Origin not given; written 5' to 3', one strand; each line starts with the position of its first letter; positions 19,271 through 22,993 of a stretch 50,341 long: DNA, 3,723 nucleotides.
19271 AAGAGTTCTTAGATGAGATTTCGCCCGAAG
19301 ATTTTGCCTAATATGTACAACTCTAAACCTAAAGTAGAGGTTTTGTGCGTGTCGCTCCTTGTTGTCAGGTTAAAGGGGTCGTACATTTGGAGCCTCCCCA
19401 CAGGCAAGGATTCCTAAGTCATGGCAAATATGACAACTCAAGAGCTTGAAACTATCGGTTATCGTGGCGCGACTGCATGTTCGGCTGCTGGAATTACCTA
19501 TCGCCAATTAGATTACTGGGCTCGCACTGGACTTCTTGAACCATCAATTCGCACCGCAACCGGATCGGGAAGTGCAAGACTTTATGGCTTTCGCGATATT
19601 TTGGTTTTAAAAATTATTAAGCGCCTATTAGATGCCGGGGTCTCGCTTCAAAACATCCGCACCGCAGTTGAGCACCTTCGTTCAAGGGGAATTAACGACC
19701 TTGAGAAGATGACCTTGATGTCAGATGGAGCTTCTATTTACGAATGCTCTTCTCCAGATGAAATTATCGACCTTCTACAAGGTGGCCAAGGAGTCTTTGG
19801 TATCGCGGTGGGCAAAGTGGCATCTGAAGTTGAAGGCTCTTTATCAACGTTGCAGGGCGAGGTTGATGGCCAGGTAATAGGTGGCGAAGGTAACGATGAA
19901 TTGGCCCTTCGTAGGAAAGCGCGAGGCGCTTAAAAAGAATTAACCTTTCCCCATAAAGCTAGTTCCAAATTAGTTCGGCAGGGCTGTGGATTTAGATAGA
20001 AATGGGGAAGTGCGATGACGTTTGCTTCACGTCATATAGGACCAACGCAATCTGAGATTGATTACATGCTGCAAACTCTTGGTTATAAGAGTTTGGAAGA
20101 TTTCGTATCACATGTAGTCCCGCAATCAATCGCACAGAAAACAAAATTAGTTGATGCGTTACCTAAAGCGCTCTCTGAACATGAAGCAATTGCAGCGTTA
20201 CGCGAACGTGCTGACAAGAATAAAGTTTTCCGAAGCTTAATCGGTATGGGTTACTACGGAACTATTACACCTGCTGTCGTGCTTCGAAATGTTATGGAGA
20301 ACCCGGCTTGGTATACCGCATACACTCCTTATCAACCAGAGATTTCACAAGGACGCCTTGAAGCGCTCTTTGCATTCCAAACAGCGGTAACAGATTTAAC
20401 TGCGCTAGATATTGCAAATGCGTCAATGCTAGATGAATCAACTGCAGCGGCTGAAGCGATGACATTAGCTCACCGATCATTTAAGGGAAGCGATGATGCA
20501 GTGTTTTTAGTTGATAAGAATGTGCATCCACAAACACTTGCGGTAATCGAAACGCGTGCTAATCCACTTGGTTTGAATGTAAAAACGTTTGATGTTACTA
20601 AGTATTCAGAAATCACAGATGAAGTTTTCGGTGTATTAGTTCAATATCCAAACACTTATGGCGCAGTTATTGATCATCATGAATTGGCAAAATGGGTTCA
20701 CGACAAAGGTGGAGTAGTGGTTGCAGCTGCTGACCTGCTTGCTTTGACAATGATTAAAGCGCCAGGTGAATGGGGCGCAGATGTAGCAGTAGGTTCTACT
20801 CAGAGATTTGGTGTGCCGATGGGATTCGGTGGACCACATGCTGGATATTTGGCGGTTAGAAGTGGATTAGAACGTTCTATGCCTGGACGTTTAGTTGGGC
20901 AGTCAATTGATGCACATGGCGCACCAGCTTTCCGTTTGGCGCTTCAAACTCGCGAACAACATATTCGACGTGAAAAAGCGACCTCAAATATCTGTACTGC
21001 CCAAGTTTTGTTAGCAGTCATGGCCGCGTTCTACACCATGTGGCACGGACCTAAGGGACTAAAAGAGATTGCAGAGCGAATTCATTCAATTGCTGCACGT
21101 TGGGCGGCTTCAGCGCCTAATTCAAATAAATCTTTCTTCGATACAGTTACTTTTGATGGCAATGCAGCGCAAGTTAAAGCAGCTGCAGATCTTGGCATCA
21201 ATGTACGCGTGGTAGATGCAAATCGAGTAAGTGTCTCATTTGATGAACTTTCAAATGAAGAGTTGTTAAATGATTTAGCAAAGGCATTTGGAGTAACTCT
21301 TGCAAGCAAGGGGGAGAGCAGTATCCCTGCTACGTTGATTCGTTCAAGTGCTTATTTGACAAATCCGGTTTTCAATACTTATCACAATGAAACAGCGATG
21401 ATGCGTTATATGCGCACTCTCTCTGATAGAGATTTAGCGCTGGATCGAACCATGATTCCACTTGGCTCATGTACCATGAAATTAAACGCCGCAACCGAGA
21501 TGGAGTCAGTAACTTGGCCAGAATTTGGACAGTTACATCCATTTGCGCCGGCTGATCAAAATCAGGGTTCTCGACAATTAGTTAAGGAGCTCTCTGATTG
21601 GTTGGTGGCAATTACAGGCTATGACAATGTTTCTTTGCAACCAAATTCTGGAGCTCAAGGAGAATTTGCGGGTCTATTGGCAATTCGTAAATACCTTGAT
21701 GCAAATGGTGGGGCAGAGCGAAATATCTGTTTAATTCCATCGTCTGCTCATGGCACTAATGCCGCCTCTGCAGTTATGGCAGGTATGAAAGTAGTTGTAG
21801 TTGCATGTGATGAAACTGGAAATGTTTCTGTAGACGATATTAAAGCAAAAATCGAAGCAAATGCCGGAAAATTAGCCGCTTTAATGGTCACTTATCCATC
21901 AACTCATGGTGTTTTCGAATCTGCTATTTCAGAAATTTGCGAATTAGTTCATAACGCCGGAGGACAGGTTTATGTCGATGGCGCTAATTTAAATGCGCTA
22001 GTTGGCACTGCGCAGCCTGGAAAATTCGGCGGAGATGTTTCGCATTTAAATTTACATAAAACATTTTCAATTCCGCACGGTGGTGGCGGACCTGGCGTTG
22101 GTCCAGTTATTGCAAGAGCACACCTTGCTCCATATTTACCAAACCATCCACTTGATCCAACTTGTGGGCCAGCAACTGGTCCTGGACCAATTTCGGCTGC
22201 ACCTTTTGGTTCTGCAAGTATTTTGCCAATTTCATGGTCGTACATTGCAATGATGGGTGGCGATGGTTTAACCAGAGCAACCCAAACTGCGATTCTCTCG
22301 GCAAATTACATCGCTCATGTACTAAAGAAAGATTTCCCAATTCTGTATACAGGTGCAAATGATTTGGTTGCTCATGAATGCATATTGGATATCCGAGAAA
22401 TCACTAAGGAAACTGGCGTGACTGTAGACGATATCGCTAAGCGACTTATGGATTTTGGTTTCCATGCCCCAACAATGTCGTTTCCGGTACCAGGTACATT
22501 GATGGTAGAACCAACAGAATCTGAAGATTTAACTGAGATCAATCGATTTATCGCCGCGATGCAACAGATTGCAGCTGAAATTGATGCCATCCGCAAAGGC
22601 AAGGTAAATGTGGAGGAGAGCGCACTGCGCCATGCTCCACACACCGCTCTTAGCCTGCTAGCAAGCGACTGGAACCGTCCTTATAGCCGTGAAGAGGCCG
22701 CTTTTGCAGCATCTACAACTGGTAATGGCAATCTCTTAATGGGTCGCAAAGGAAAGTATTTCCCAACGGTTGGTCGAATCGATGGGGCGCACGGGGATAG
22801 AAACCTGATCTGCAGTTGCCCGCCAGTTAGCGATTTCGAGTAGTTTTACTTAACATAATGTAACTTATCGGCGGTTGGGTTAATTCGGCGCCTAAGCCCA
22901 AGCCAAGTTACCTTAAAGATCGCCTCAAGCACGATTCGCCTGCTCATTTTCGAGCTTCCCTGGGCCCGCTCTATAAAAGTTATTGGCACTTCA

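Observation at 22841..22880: A dif-like XerCD site sits exactly at the gene-orientation switch, inside the last codons of a glycosyltransferase gene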

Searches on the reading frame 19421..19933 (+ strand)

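Call 7: search_protein_families(library=ncbifam, proteins=[window:19421-19933:+])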
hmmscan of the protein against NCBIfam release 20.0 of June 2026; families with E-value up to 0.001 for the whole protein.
window:19421-19933:+ (170 aa): 2 families
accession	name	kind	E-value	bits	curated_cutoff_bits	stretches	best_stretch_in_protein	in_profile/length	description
TIGR02044.1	CueR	equivalog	1.3e-05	25.2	147.4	1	20-91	7-77/127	Cu(I)-responsive transcriptional regulator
NF047375.1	HeatShock_HspR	equivalog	1.4e-05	25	105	1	19-84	9-71/92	heat shock protein transcriptional repressor HspR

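Call 8: search_protein_families(library=pfam, proteins=[window:19421-19933:+])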
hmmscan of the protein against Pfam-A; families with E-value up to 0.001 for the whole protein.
window:19421-19933:+ (170 aa): 2 families
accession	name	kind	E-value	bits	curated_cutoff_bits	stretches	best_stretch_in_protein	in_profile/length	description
PF13411.12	MerR_1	-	1.6e-15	57.4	21.6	1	14-84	1-67/69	MerR HTH family regulatory protein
PF00376.29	MerR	-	4.1e-05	23.8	28.2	1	20-48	6-34/38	MerR family regulatory protein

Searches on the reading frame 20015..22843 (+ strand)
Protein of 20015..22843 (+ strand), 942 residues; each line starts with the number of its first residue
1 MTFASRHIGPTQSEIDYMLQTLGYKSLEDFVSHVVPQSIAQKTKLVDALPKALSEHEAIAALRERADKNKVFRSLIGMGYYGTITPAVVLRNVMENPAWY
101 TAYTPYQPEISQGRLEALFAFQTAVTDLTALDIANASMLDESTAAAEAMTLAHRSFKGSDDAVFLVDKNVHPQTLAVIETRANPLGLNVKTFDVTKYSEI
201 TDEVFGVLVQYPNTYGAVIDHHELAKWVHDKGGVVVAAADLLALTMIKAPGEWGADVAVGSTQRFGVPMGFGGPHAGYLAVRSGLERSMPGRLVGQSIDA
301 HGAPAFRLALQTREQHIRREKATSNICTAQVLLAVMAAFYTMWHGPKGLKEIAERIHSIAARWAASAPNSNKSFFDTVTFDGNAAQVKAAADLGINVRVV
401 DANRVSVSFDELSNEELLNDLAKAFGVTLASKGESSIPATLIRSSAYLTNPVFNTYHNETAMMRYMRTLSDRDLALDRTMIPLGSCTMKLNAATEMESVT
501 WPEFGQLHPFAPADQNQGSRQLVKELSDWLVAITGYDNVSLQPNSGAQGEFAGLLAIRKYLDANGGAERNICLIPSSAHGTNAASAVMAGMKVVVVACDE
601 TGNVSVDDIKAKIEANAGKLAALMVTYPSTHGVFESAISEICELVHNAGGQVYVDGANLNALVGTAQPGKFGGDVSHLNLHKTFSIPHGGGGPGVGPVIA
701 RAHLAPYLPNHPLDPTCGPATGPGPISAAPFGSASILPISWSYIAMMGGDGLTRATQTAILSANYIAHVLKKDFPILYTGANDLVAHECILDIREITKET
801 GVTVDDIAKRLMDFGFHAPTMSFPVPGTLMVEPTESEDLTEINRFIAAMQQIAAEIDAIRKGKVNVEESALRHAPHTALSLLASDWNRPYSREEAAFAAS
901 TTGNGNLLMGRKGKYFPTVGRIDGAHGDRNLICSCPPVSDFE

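Call 7: search_protein_families(library=ncbifam, proteins=[window:20015-22843:+])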
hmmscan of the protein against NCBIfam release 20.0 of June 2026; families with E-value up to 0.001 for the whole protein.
window:20015-22843:+ (942 aa): 8 families
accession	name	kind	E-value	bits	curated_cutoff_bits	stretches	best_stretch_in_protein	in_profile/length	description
TIGR00461.1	gcvP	equivalog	0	1302.7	859.2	1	6-935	1-939/939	aminomethyl-transferring glycine dehydrogenase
NF003346.0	PRK04366.1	equivalog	3.7e-147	490.9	441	2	434-858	36-457/487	aminomethyl-transferring glycine dehydrogenase subunit GcvPB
NF001696.0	PRK00451.1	equivalog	7.4e-125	417.3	364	2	7-369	4-370/447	aminomethyl-transferring glycine dehydrogenase subunit GcvPA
TIGR01976.1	am_tr_V_VC1184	hypoth_equivalog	1.6e-07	31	352.35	0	586-685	127-223/401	cysteine desulfurase-like protein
TIGR01979.1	sufS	subfamily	9.1e-06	24.8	475.1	0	588-684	131-223/403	SufS family cysteine desulfurase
NF000586.1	PRK00011.1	subfamily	0.00043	19.2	335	1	532-690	73-227/404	serine hydroxymethyltransferase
TIGR03812.1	tyr_de_CO2_Arch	equivalog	0.00052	18.9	299.4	0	461-657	4-192/375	tyrosine decarboxylase MfnA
TIGR01325.1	O_suc_HS_sulf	equivalog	0.00089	18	510.05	0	149-322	82-258/380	O-succinylhomoserine sulfhydrylase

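Call 8: search_protein_families(library=pfam, proteins=[window:20015-22843:+])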
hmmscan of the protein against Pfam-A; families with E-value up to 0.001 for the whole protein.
window:20015-22843:+ (942 aa): 4 families
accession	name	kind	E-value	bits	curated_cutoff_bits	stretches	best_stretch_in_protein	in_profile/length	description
PF02347.22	GDC-P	-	4.2e-177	589.8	26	2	6-425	2-429/429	Glycine cleavage system P-protein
PF21478.3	GcvP2_C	-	2.9e-55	185.8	27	1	755-876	1-122/122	Glycine dehydrogenase, C-terminal domain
PF00266.25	Aminotran_5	-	1.8e-06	27.6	21.5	1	566-684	86-203/371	Aminotransferase class-V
PF01212.27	Beta_elim_lyase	-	0.00036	20.4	27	1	516-658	27-171/288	Beta-eliminating lyase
